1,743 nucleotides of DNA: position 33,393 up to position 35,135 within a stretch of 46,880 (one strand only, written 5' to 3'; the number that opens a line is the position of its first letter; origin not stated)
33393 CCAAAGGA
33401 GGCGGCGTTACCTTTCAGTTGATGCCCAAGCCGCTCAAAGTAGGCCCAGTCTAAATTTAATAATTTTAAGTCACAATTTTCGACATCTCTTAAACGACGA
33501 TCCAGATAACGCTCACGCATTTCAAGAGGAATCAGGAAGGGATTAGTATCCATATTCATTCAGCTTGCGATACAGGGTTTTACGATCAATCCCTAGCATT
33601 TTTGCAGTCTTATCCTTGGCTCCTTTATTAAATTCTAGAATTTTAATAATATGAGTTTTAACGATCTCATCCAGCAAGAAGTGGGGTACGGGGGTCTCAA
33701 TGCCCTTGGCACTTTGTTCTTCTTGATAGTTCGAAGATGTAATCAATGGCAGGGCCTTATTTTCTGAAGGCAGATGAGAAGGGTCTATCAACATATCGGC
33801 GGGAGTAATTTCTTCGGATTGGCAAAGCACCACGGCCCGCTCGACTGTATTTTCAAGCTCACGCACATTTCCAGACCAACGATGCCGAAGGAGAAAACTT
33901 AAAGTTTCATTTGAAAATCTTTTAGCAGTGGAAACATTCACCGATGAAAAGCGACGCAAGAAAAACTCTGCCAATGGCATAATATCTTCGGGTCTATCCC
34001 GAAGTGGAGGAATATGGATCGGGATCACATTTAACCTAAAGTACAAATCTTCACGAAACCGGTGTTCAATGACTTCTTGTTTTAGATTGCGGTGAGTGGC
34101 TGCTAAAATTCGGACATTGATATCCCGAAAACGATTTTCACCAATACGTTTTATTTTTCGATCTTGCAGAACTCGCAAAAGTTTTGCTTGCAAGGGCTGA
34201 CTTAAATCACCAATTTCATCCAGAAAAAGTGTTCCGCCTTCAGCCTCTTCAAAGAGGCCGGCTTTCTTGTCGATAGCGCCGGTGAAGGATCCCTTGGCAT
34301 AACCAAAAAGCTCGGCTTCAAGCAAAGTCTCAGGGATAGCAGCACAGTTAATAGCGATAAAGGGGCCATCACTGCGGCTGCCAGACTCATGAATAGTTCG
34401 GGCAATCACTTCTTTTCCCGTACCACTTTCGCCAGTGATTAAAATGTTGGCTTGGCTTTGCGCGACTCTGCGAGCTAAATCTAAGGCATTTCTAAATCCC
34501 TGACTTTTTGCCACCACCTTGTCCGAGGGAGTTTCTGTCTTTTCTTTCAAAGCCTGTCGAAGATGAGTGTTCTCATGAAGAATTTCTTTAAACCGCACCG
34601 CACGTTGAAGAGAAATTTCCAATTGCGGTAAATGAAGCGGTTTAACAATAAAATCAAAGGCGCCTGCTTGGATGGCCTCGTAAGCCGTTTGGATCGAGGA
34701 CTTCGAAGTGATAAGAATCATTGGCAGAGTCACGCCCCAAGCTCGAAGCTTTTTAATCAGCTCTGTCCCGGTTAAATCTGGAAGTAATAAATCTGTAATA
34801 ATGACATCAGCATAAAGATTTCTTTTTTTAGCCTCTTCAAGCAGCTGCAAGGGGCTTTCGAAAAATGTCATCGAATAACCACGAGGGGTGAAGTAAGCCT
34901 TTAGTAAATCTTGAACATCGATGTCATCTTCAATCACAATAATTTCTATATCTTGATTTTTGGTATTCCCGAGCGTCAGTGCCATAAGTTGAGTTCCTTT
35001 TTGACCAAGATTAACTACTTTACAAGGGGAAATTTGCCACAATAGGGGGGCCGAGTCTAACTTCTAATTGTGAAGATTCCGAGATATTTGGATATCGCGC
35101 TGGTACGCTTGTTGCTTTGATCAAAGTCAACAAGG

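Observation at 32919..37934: Compact sigma-54 stress island: NtrC-type regulator + stand-alone Hpt flanked by four GG-N10-GC promoters driving DUF1328, hydrophilin-like, hemerythrin-like and OMP/DUF883/CsbD genes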

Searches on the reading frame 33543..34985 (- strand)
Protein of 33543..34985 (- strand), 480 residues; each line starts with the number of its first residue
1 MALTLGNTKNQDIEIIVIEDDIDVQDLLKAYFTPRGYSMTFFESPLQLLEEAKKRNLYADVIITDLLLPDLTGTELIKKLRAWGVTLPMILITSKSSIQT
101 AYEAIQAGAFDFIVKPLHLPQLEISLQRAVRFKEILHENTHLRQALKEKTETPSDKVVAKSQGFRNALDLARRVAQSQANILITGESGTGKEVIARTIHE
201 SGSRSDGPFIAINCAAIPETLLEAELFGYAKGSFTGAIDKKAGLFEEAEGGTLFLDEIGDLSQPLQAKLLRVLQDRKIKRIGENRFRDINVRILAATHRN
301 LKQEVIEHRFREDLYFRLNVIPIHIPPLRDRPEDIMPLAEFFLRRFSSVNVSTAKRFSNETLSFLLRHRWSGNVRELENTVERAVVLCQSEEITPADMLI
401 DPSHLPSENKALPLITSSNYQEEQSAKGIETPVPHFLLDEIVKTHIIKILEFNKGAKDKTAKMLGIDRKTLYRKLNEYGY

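Call 7: search_protein_families(library=pfam, proteins=[window:33543-34985:-], max_evalue=0.01)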
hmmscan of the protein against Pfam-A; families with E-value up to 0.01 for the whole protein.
window:33543-34985:- (480 aa): 10 families
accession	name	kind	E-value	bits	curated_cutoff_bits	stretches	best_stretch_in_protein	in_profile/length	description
PF00158.32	Sigma54_activat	-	1.6e-70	236.6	20.2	1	158-324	2-168/168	Sigma-54 interaction domain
PF00072.30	Response_reg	-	4.6e-23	81.9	30.2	1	15-123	1-107/111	Response regulator receiver domain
PF14532.12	Sigma54_activ_2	-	1.4e-22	80.9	25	1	161-328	7-138/138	Sigma-54 interaction domain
PF25601.1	AAA_lid_14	-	3e-22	78.7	27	1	329-398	1-70/87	AAA+ ATPase lid domain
PF02954.25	HTH_8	-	6.9e-10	38.9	22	1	443-478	7-42/42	Bacterial regulatory protein, Fis family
PF13191.12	AAA_16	-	2e-05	25.6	32.6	1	167-259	12-103/167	AAA ATPase domain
PF07728.20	AAA_5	-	4.1e-05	24.1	22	1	180-300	1-124/139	AAA domain (dynein-related subfamily)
PF00004.35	AAA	-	0.00011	23.1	21.2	1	181-317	1-130/131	ATPase family associated with various cellular activities (AAA)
PF07724.20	AAA_2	-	0.00034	21.1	27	1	178-285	3-111/166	AAA domain (Cdc48 subfamily)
PF01078.27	Mg_chelatase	-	0.0029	17.5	20.3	0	166-199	13-43/207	Magnesium chelatase, subunit ChlI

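Call 8: find_related_loci(query=window:33543-34985:-, collection=genome_contigs, flank=6000)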
Query window:33543-34985:- (480 aa) in genome_contigs; peptide patterns used: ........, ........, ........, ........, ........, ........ (x = any residue, [..] = any of these).
599 stretches matched a pattern (row limit reached: there are more); 534 encode a relative of the query (tblastn E <= 1e-3); the best 80 are kept; 80 distinct loci.
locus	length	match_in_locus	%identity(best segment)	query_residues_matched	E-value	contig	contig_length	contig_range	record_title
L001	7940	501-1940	98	1-480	0e+0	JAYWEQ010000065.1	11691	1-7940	MAG: Pseudobdellovibrionaceae bacterium isolate GL98_DN_metabat_112 GL98_DN_metabat_112_64, whole genome shotgun sequenc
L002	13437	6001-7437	83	1-479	0e+0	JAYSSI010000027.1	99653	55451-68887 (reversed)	MAG: Pseudobdellovibrionaceae bacterium isolate GFS_12192 GFS_12192_26, whole genome shotgun sequence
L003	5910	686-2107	64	11-479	0e+0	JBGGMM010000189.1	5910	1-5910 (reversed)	MAG: Pseudobdellovibrionaceae bacterium isolate bin.014 k141_415685, whole genome shotgun sequence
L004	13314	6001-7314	55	30-477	6e-160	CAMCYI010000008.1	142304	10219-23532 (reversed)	MAG: Bacteriovorax stolpii isolate MiE-16apr19-379 genome assembly, contig: MiE-16apr19-C113, whole genome shotgun seque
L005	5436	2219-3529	55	30-477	5e-161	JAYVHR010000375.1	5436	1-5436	MAG: Bacteriovoracaceae bacterium isolate GL49_Down_metabinner_6_sub GL49_Down_metabinner_6_sub_374, whole genome shotgu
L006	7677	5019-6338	55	30-477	1e-158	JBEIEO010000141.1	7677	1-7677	MAG: Halobacteriovoraceae bacterium isolate Sample-101-S75-bin-83 Sample_101_S75-bin_83-k141_3329926, whole genome shotg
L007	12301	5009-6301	56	30-477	3e-158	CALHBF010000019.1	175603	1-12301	MAG: uncultured Bacteriovoracaceae bacterium isolate H2_Bin_METABAT__12_1 genome assembly, contig: c_000000557080, whole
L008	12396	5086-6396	56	30-477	5e-158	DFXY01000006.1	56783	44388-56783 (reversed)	MAG TPA_asm: Bacteriovoracaceae bacterium UBA4096 UBA4096_contig_8126, whole genome shotgun sequence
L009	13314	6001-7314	55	30-477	4e-158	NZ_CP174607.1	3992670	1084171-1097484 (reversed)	Peredibacter sp. HCB2-198 chromosome, complete genome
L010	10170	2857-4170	55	30-477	4e-157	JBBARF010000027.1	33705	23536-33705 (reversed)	MAG: Bacteriovoracaceae bacterium isolate EUL_212 ctg27-EUL_212, whole genome shotgun sequence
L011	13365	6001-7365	54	15-477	5e-156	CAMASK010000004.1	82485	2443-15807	MAG: Bacteriovorax stolpii isolate AH-24oct19-73 genome assembly, contig: AH-24oct19-C417, whole genome shotgun sequence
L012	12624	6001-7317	56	30-477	1e-155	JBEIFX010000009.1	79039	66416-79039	MAG: Halobacteriovoraceae bacterium isolate Sample-102-S76-bin-103 Sample_102_S76-bin_103-k141_2666732, whole genome sho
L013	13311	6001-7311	54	30-477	1e-155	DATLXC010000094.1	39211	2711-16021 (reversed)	MAG TPA_asm: Bacteriovoracaceae bacterium isolate SMAG_U13236 k141_317141, whole genome shotgun sequence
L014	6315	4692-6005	54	30-477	2e-155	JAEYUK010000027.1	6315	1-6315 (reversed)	MAG: Proteobacteria bacterium isolate OH_CBlB_167 k127_6675, whole genome shotgun sequence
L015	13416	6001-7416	53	14-477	6e-155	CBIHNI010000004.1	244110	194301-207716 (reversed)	MAG TPA_asm: uncultured Bdellovibrio sp. isolate SRR18156191_binner23_Refined_23 genome assembly, contig: ERZ27336852.17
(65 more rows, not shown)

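Call 22: find_related_loci(query=window:33543-34985:-, collection=metagenome_contigs, flank=5000)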
Query window:33543-34985:- (480 aa) in metagenome_contigs; peptide patterns used: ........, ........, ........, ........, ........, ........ (x = any residue, [..] = any of these).
600 stretches matched a pattern (row limit reached: there are more); 498 encode a relative of the query (tblastn E <= 1e-3); the best 80 are kept; 80 distinct loci.
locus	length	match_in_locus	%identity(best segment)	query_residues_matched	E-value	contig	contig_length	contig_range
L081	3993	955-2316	54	15-477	3e-162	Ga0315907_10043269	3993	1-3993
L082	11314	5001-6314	55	30-477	8e-157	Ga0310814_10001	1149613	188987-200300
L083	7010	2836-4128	55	30-477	9e-155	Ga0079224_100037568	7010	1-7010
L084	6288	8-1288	54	42-477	2e-149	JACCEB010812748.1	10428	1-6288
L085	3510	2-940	62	157-477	1e-127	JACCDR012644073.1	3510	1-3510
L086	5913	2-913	59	167-477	4e-116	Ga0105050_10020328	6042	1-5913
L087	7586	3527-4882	40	9-478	1e-107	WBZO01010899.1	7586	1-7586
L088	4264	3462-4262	61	30-297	4e-105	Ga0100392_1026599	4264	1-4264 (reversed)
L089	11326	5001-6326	41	11-475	5e-104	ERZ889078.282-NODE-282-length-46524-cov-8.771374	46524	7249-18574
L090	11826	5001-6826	42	15-473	7e-104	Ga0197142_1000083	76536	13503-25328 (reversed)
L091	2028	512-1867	38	9-479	4e-109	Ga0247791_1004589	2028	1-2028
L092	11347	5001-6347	42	14-473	1e-102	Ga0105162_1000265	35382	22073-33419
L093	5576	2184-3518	39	15-478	1e-101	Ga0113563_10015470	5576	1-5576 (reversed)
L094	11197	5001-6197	42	61-478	9e-102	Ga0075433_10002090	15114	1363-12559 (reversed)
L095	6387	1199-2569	40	3-479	1e-101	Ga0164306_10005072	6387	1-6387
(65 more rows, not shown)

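Call 36: search_protein_families(library=pfam, proteins=[L002:4793-5350:+, L002:5446-5748:-, L002:7690-8472:+], max_evalue=5)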
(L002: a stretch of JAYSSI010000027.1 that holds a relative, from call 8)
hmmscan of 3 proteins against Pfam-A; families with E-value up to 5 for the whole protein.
L002:4793-5350:+ (185 aa): 3 families
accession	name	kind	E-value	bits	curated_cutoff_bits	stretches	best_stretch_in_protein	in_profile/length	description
PF01814.28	Hemerythrin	-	5.2e-10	40.3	25.3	1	8-127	2-126/127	Hemerythrin HHE cation binding domain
PF20515.4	2OG-FeII_Oxy_6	-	0.044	14.2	27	1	94-154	61-120/211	Tet-like 2OG-Fe(II) oxygenase superfamily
PF13419.12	HAD_2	-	0.15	12.6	23.8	1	75-156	31-114/178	Haloacid dehalogenase-like hydrolase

L002:5446-5748:- (100 aa): 1 family
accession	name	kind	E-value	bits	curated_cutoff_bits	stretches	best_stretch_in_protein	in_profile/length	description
PF23503.1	Microp_apicomplexa_5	-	2.1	9.5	27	1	19-67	23-70/90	Apicomplexa small protein domain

L002:7690-8472:+ (260 aa): 2 families
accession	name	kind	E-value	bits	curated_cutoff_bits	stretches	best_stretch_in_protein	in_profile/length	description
PF03631.20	Virul_fac_BrkB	-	7.8e-29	101.5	33.7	2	100-240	110-253/259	Virulence factor BrkB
PF18383.6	IFT81_CH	-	0.049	14.4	27.4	1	25-136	11-120/124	Intraflagellar transport 81 calponin homology domain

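Call 38: search_protein_families(library=ncbifam, proteins=[window:33543-34985:-], max_evalue=1)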
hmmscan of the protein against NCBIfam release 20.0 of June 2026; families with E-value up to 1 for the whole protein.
window:33543-34985:- (480 aa): 120 families (the best 25 are shown)
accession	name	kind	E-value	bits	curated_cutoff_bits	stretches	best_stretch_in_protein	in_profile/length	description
NF008469.0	PRK11361.1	equivalog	2.9e-123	412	714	1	14-479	6-455/461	acetoacetate metabolism transcriptional regulator AtoC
TIGR01818.1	ntrC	equivalog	3.3e-114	382.2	558.6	1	15-477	1-462/463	nitrogen regulation protein NR(I)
TIGR02915.1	PEP_resp_reg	equivalog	1e-112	377.2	502.6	1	15-479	1-443/445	PEP-CTERM-box response regulator transcription factor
NF041552.1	TF_PrdR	equivalog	6e-112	374.9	795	1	141-479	253-577/577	sigma-54 dependent transcriptional regulator PrdR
NF050807.1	TransRegFlbDCaul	equivalog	6.8e-109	364.7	750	1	58-478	45-438/454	sigma-54-dependent transcriptional regulator FlbD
NF007689.0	PRK10365.1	equivalog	3.2e-108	362.3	760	1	10-476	3-440/441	sigma-54-dependent response regulator transcription factor ZraR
NF041946.1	LuxO_transreg_Vib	equivalog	9.2e-105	351.1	800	1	18-478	2-460/463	quorum-sensing sigma-54 dependent transcriptional regulator LuxO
NF011695.0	PRK15115.1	equivalog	1.7e-102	343.4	763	1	10-475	4-433/445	two-component system response regulator GlrR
TIGR01817.1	nifA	equivalog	3.6e-102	342.9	528.85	1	142-413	180-453/534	nif-specific transcriptional activator NifA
NF038308.1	RNA_repair_RtcR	equivalog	1.7e-98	330.8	650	1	137-476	162-514/530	RNA repair transcriptional activator RtcR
NF049963.1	RespRegFlgRCampy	domain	4.3e-98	329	750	1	14-401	2-380/429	fla regulon two-component system response regulator FlgR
NF003451.0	PRK05022.1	equivalog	5.2e-98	329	476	1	124-474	157-504/512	nitric oxide reductase transcriptional regulator NorR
NF008176.1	PRK10923.1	equivalog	7.1e-98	328.2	620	1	14-479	5-467/469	nitrogen regulation protein NR(I)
NF051870.1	NAssimRespRegNtrX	equivalog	2.3e-97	326.8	600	1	14-479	3-451/452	nitrogen assimilation response regulator NtrX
TIGR02329.1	propionate_PrpR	equivalog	7e-88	295.5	499.2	1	73-476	151-525/526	propionate catabolism operon regulatory protein PrpR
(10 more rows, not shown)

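Call 40: search_protein_families(library=ncbifam, proteins=[L002:4793-5350:+, L002:5446-5748:-, L009:9751-10308:+], max_evalue=0.1)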
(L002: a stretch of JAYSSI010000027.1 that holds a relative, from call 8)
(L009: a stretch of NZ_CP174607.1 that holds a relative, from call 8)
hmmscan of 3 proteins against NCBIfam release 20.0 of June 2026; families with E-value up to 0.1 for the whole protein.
L002:4793-5350:+ (185 aa): 5 families
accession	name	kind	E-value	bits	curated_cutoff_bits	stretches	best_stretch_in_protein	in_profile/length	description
NF053874.1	persist_PA2171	equivalog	4.3e-16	59.1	190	1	9-157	4-153/157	PA2171 family ribosome-binding persister protein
TIGR03652.1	FeS_repair_RIC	equivalog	0.0011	18.8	204.7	1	101-145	110-154/216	iron-sulfur cluster repair di-iron protein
NF007253.0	PRK09700.1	equivalog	0.028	13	772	1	71-152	115-196/510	D-allose ABC transporter ATP-binding protein AlsA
NF008221.0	PRK10992.1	equivalog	0.054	13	254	0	102-158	115-170/220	iron-sulfur cluster repair protein YtfE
TIGR00065.1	ftsZ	equivalog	0.093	12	295.2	0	96-167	189-258/353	cell division protein FtsZ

L002:5446-5748:- (100 aa): 0 families

L009:9751-10308:+ (185 aa): 1 family
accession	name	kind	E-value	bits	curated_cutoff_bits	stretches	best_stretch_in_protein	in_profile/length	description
NF007748.0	PRK10428.1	equivalog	4.8e-08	32.9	113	1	5-55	4-54/69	hypothetical protein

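Call 44: search_protein_families(library=pfam, proteins=[L009:4885-5583:-, L009:4194-4877:-, L009:7886-8758:+, L009:8778-9005:-, L009:9382-9642:-, L009:10305-12599:-, L009:12596-13273:-, L009:1530-2855:-, L009:7322-7612:-, L009:3646-4212:+], max_evalue=0.01)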
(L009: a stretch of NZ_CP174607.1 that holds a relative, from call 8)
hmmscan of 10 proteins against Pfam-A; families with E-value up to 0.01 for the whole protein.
L009:4885-5583:- (232 aa): 0 families

L009:4194-4877:- (227 aa): 4 families
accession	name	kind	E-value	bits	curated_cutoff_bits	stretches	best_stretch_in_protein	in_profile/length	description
PF01243.27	PNPOx_N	-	1.9e-20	73.9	28.1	1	48-172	1-117/120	Pyridoxamine 5'-phosphate oxidase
PF10590.14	PNP_phzG_C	-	4.9e-18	65.2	27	1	187-227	1-42/42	Pyridoxine 5'-phosphate oxidase C-terminal dimerisation region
PF12766.13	Pyridox_oxase_2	-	1.9e-05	25.6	26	1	44-127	4-97/100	Pyridoxamine 5'-phosphate oxidase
PF03392.18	OS-D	-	0.0075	16.8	25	0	13-58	8-54/93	Insect pheromone-binding family, A10/OS-D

L009:7886-8758:+ (290 aa): 3 families
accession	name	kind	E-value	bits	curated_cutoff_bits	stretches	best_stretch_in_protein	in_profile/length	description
PF13679.12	Methyltransf_32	-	3.4e-50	170.2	27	1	50-190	1-141/143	Methyltransferase domain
PF13847.12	Methyltransf_31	-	2.9e-10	40.4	27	1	76-193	4-122/145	Methyltransferase domain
PF08242.18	Methyltransf_12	-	0.0042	18.2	30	1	81-167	2-80/98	Methyltransferase domain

L009:8778-9005:- (75 aa): 0 families

L009:9382-9642:- (86 aa): 0 families

L009:10305-12599:- (764 aa): 2 families
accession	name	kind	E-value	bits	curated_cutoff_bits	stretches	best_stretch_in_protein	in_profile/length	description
PF00311.23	PEPcase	-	2.6e-91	307.4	22.4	3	329-744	453-885/919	Phosphoenolpyruvate carboxylase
PF14010.12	PEPcase_2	-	0.0013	17.8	25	1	396-582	174-350/493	Phosphoenolpyruvate carboxylase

L009:12596-13273:- (225 aa): 3 families
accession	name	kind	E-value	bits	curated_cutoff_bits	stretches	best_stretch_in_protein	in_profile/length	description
PF13365.12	Trypsin_2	-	4.6e-12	47.3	27.6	1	41-185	1-144/144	Trypsin-like peptidase domain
PF00089.32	Trypsin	-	6.6e-09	36.3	20.6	1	29-189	18-198/220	Trypsin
PF10459.15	Peptidase_S46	-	0.00078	18.7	22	1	165-192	629-656/698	Peptidase S46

L009:1530-2855:- (441 aa): 1 family
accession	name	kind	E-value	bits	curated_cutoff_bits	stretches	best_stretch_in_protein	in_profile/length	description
PF13231.12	PMT_2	-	4.6e-12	46.9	26.1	1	45-192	1-160/160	Dolichyl-phosphate-mannose-protein mannosyltransferase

L009:7322-7612:- (96 aa): 1 family
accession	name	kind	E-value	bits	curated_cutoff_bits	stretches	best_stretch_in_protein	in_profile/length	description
PF01627.28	Hpt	-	1.1e-07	32.4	24.6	1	21-87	8-81/84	Hpt domain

L009:3646-4212:+ (188 aa): 3 families
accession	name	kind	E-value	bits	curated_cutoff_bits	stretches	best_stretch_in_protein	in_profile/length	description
PF01569.27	PAP2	-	1.7e-21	76.7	27.2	1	63-182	4-127/130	PAP2 superfamily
PF14378.12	PAP2_3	-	2.3e-06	28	27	1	111-171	127-186/190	PAP2 superfamily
PF14360.12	PAP2_C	-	0.00013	22.9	27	1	112-173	7-69/74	PAP2 superfamily C-terminal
